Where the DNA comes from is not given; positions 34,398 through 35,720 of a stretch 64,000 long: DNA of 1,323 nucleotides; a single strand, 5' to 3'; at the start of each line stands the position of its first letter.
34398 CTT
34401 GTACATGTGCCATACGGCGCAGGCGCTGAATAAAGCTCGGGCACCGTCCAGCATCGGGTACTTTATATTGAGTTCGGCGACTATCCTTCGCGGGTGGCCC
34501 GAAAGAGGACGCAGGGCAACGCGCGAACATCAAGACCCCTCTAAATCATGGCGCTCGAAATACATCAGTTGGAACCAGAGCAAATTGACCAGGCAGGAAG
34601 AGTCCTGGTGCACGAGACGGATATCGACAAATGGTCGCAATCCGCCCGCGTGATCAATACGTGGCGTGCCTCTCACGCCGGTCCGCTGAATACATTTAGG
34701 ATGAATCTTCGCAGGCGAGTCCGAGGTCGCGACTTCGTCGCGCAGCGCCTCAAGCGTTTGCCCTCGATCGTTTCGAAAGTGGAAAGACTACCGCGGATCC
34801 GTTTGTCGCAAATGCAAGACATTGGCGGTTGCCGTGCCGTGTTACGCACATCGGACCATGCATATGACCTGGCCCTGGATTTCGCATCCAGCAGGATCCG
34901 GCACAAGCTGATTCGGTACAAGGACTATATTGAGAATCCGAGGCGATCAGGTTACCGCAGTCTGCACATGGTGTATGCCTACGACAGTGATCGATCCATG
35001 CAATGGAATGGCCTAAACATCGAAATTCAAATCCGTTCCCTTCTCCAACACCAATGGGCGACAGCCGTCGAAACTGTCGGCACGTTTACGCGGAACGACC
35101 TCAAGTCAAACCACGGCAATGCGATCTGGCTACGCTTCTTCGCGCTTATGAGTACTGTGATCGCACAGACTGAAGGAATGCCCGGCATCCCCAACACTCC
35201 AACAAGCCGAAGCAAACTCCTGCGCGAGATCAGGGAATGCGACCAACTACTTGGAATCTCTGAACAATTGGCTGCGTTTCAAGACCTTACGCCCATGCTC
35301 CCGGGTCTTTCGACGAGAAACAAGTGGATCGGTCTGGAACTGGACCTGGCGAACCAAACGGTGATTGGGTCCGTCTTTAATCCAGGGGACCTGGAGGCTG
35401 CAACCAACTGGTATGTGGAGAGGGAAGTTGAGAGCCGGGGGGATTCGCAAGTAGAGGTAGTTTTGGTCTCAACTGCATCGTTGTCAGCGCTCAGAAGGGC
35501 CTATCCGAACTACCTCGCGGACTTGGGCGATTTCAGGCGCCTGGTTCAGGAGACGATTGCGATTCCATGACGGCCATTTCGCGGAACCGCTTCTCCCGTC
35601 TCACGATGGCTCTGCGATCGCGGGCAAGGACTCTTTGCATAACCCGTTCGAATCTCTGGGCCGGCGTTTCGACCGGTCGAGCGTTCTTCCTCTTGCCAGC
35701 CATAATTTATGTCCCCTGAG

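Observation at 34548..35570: Single-gene RelA/SpoT synthetase-only protein with an unassigned C-terminal domain: candidate toxSAS / anti-phage effector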

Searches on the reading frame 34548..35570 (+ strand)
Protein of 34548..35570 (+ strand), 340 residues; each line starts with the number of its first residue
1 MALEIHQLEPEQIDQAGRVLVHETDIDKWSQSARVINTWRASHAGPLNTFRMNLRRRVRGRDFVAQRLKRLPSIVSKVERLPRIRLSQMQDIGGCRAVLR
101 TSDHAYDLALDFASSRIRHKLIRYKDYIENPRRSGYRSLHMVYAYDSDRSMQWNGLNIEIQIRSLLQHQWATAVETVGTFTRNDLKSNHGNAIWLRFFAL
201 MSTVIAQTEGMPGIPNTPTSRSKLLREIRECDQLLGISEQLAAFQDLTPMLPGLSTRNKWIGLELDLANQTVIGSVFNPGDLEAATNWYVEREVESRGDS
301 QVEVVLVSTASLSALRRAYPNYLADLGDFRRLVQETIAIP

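Call 3: search_protein_families(library=pfam, proteins=[window:34548-35570:+], max_evalue=1)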
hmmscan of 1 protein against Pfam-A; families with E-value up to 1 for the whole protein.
window:34548-35570:+ (340 aa): 2 families
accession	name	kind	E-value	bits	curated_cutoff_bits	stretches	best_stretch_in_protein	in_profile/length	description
PF04607.23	RelA_SpoT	-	6.5e-19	68.7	27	1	66-172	1-99/113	Region found in RelA / SpoT proteins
PF03686.19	UPF0146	-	0.17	12.2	26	1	108-151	40-83/129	Uncharacterised protein family (UPF0146)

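Call 4: search_protein_families(library=padloc, proteins=[window:34548-35570:+], max_evalue=1)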
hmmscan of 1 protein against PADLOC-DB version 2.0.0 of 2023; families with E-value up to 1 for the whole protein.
window:34548-35570:+ (340 aa): 1 family
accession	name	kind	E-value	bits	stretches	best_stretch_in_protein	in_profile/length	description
PDLC04999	PDC-S33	-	7.7e-105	349.1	1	1-337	1-342/349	-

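Call 5: search_protein_families(library=ncbifam, proteins=[window:34548-35570:+], max_evalue=1)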
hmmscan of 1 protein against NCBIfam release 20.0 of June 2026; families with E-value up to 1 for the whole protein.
window:34548-35570:+ (340 aa): 4 families
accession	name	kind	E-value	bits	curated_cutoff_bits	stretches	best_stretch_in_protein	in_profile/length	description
NF053588.1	GTPPhKinYjbM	equivalog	4.6e-17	62.5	320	1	62-174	38-152/201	GTP diphosphokinase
TIGR00691.1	spoT_relA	subfamily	1.7e-09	36.6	499.2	1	27-171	168-306/687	RelA/SpoT family protein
NF008303.0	PRK11092.1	equivalog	2e-05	23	947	1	64-169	233-329/702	bifunctional GTP diphosphokinase/guanosine-3',5'-bis pyrophosphate 3'-pyrophosphohydrolase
NF008124.0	PRK10872.1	equivalog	2.4e-05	23.1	728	1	27-171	209-347/744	GTP diphosphokinase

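Call 7: search_solved_structures(query=window:34548-35570:+, max_evalue=1, show_alignments=3)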
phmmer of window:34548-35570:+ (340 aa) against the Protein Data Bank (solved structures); distinct sequences matched with E-value up to 1: 16.
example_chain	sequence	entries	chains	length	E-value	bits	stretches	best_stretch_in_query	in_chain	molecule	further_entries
9erv_A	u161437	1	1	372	8e-36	127.2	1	10-244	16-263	RelA/SpoT family protein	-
7ztb_A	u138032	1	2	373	8e-36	127.2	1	10-244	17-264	RelA/SpoT family protein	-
3l9d_A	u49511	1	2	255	2.1e-12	50.2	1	50-175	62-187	Putative GTP pyrophosphokinase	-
2be3_A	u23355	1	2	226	1.4e-10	44.2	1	60-177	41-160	GTP pyrophosphokinase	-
5dec_A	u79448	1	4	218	2.2e-10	43.6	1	62-176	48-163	GTP pyrophosphokinase YjbM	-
5f2v_V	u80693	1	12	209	2.2e-10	43.6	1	62-176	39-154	GTP pyrophosphokinase YjbM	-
5ded_D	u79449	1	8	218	2.4e-10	43.4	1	62-176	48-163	GTP pyrophosphokinase YjbM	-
6fgj_A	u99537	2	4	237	6.9e-09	38.7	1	65-174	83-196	GTP pyrophosphokinase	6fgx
6ewz_A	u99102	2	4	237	7e-09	38.6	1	65-174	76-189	GTP pyrophosphokinase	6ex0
6fgk_A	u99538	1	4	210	5.4e-08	35.7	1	64-184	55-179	GTP pyrophosphokinase YwaC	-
5iqr_8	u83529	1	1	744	0.00025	23.7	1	22-171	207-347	GTP pyrophosphokinase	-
5kps_A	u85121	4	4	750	0.00025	23.7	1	22-171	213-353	GTP pyrophosphokinase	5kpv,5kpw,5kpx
5l3p_z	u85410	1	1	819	0.0003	23.4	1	22-171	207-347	GTP pyrophosphokinase,GTP pyrophosphokinase,GTP pyrophosphokinase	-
1vj7_A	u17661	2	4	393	0.0049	19.4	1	67-169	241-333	Bifunctional RELA/SPOT | Bifunctional (p)ppGpp synthase/hydrolase RelA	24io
9s6k_B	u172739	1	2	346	0.018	17.6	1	66-171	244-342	GTP pyrophosphokinase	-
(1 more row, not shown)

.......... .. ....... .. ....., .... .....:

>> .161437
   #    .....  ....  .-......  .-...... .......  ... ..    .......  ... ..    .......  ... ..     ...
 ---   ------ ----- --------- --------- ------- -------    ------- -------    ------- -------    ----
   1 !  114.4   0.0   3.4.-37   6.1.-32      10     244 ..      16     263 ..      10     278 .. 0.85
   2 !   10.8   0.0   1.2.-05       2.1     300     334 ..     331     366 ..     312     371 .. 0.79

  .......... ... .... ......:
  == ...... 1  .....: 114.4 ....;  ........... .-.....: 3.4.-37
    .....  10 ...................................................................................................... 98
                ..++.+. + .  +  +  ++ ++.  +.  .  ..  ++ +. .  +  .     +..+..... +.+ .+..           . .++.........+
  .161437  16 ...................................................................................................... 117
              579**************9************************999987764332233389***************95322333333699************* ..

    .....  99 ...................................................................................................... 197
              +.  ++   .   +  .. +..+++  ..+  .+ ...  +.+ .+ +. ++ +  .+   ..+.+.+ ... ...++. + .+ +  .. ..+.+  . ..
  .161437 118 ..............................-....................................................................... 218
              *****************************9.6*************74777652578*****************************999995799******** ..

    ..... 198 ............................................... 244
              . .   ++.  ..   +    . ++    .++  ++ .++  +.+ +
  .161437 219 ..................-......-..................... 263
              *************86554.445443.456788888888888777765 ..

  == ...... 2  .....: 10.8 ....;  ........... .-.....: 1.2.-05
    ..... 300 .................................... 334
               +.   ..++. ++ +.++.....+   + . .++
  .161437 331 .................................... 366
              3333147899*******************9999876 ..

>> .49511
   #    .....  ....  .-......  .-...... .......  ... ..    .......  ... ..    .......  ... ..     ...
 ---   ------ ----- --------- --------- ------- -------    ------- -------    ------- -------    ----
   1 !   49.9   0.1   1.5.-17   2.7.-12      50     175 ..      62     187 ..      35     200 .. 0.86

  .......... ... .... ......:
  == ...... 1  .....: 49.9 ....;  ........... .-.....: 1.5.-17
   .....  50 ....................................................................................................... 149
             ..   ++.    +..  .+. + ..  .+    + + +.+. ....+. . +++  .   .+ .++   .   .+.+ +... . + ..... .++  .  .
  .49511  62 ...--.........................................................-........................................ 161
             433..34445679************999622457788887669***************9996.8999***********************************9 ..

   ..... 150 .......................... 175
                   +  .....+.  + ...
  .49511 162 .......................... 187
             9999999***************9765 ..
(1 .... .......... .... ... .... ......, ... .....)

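Call 8: find_homologous_proteins(query=window:34548-35570:+)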
Query window:34548-35570:+ (340 aa): 5076 proteins with E <= 0.001 among 8000 candidates; the best 120 are listed.
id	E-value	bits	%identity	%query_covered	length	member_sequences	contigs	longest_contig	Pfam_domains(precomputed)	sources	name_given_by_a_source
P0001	8.4e-214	727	96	100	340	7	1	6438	PF04607.24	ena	-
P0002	3.2e-195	666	88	100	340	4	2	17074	PF04607.24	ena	-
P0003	1.1e-191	654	87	100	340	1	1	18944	PF04607.24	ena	-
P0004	5.1e-190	649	85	100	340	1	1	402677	PF04607.24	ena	-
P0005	1.8e-188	644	85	100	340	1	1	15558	PF04607.24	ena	-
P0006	3.3e-188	643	85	100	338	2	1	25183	PF04607.24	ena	-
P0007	1.7e-186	637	89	94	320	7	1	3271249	PF04607.24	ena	-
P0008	1.0e-183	628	83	100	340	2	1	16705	PF04607.24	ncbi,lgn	-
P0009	8.6e-183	625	82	100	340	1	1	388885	PF04607.24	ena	-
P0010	7.1e-182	622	83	100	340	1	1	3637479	PF04607.24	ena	-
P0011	1.3e-181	621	82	100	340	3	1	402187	PF04607.24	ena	-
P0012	2.9e-179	613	85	94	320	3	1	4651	PF04607.24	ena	-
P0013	3.1e-179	613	81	100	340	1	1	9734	PF04607.24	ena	-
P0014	6.2e-177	606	82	100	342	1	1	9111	PF04607.24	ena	-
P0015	1.3e-175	601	82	97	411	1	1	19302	PF04607.24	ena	-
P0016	6.5e-174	596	81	100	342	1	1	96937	PF04607.24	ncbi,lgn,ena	-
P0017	2.0e-163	561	77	98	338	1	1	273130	PF04607.24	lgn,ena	-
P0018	2.2e-161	555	75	99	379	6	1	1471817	PF04607.24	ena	-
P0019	3.0e-159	548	77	94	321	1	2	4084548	PF04607.24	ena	-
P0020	1.6e-144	499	82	79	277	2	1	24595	PF04607.24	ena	-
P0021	2.8e-138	479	80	79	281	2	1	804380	PF04607.24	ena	-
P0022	2.6e-132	459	64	100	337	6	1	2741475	PF04607.24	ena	-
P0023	9.8e-131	454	63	97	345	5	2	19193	PF04607.24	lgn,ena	-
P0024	1.0e-128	447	63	97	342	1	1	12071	PF04607.24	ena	-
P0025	2.0e-127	443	62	97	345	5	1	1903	PF04607.24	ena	-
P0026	2.2e-127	443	61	96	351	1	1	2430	PF04607.24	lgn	-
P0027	4.4e-127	442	60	99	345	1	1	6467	PF04607.24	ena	-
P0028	4.2e-125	435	59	98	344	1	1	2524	PF04607.24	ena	-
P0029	4.9e-125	435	59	99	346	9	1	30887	PF04607.24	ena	-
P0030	6.2e-124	432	57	99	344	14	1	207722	PF04607.24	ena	-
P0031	9.2e-124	431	59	100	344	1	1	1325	PF04607.24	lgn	-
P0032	1.3e-121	424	59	97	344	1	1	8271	PF04607.24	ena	-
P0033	5.1e-121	422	57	99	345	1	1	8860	PF04607.24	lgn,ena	-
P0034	2.5e-120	420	57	99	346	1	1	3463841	PF04607.24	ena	-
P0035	3.3e-119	416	58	99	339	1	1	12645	PF04607.24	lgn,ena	-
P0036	8.0e-119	415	79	71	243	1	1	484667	PF04607.24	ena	-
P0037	1.7e-118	414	57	100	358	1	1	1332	PF04607.24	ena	-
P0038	2.4e-118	413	57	99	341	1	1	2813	PF04607.24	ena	-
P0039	3.3e-116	406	56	97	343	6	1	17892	PF04607.24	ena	-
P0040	5.0e-116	406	55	99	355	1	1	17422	PF04607.24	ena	-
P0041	1.1e-115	404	57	99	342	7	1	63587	PF04607.24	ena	-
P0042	2.3e-115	403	55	98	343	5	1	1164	PF04607.24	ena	-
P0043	8.3e-115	402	62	87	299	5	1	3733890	PF04607.24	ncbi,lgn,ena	-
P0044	4.3e-114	399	56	99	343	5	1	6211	PF04607.24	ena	-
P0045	5.7e-114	399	54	98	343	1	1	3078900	PF04607.24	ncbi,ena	-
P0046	6.6e-114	399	58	96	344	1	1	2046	PF04607.24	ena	-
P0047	1.1e-113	398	56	97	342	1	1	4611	PF04607.24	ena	-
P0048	1.9e-113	397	54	97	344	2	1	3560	PF04607.24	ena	-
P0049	1.9e-113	397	56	100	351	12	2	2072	PF04607.24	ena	-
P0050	2.1e-113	397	56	99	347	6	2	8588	PF04607.24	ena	-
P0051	2.3e-113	397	54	99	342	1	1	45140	PF04607.24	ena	-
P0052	2.3e-113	397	57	99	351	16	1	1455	PF04607.24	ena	-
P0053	3.3e-113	396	55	98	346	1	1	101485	PF04607.24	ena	-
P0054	6.6e-113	395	56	99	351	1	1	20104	PF04607.24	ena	-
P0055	1.1e-112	395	57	99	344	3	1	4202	PF04607.24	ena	-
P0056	2.9e-112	393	56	99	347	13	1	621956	PF04607.24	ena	-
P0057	3.2e-112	393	54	99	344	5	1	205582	PF04607.24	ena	-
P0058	3.4e-112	393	57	96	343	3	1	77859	PF04607.24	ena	-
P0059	3.7e-112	393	56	99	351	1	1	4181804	PF04607.24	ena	-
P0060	6.5e-112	392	55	99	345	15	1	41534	PF04607.24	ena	-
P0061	1.1e-111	391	57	98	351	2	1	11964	PF04607.24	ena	-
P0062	1.4e-111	391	53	98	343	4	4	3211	PF04607.24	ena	-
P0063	2.5e-111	390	58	91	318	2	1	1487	PF04607.24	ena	-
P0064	3.4e-111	390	54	98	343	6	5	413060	PF04607.24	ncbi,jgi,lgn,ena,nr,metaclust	ncbi:MAG: RelA/SpoT domain-containing protein [Chloroflexi bacterium]|nr:RelA/SpoT domain-containing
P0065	3.6e-111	390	55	97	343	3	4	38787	PF04607.24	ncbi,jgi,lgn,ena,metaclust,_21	metaclust:\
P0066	3.6e-111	390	54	99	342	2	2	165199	PF04607.24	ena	-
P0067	4.3e-111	389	56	97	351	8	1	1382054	PF04607.24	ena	-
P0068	5.8e-111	389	55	99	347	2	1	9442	PF04607.24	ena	-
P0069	5.8e-111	389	55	100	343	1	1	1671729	PF04607.24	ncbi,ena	-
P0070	9.3e-111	388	55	99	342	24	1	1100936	PF04607.24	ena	-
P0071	1.2e-110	388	56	98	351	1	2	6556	PF04607.24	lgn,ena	-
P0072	1.6e-110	388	54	98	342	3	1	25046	PF04607.24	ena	-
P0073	2.9e-110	387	55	99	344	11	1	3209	PF04607.24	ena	-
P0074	3.0e-110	387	55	98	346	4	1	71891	PF04607.24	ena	-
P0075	3.8e-110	386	55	96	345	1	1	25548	PF04607.24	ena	-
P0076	5.8e-110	386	54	98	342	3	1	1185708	PF04607.24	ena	-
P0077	6.9e-110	385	54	99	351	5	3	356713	PF04607.24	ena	-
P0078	7.4e-110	385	51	98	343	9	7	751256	PF04607.24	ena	-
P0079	8.9e-110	385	54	99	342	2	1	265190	PF04607.24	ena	-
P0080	9.2e-110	385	53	98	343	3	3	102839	PF04607.24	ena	-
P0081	9.6e-110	385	56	99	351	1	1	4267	PF04607.24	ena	-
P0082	9.8e-110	385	56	99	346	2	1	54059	PF04607.24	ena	-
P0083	1.0e-109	385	54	97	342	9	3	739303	PF04607.24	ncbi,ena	-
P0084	1.7e-109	384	56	99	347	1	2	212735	PF04607.24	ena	-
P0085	2.7e-109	383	54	96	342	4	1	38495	PF04607.24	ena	-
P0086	5.0e-109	383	54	98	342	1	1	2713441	PF04607.24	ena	-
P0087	5.8e-109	382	53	98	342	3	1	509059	PF04607.24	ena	-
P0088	6.4e-109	382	54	99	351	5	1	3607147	PF04607.24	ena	-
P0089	1.8e-108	381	54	97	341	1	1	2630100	PF04607.24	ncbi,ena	-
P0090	2.7e-108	380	58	90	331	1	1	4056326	PF04607.24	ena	-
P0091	3.0e-108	380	54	98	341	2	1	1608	PF04607.24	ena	-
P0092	3.3e-108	380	56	99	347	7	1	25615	PF04607.24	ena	-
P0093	3.4e-108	380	55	99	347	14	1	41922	PF04607.24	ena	-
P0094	3.7e-108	380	54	97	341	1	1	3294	PF04607.24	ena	-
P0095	4.3e-108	380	53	98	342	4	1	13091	PF04607.24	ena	-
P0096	4.3e-108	380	55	97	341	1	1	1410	PF04607.24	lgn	-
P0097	1.9e-107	377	58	91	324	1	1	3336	PF04607.24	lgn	-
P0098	1.9e-107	377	53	98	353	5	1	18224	PF04607.24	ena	-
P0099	3.3e-107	377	53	99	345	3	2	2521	PF04607.24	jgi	jgi:putative GTP pyrophosphokinase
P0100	4.8e-107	376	53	98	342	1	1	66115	PF04607.24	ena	-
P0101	6.2e-107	376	62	84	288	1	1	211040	PF04607.24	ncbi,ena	-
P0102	1.1e-106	375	53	97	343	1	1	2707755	PF04607.24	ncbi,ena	-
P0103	1.3e-106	375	53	98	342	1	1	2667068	PF04607.24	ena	-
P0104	2.0e-106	374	54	98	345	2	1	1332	PF04607.24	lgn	-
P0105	2.6e-106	374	59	89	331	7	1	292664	PF04607.24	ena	-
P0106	3.0e-106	373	55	97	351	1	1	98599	PF04607.24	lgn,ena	-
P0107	5.8e-106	373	58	89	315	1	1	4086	PF04607.24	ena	-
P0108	1.1e-105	372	55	98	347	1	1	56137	PF04607.24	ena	-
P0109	2.3e-105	371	54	96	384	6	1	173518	PF04607.24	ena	-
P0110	2.4e-105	371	59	86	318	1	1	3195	PF04607.24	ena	-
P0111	2.6e-105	370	52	99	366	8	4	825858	PF04607.24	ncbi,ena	-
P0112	9.5e-105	369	53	98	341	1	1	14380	PF04607.24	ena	-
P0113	1.1e-104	368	54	100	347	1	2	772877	PF04607.24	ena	-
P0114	1.7e-104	368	53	98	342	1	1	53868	PF04607.24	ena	-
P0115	2.0e-104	367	56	94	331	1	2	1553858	PF04607.24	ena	-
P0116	2.4e-104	367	54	96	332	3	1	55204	PF04607.24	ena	-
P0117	8.9e-104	365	52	99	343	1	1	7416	PF04607.24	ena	-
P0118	1.2e-103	365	50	97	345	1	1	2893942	PF04607.24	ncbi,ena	-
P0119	1.5e-103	365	52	99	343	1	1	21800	PF04607.24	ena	-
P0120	1.9e-103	364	52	98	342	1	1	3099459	PF04607.24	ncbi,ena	-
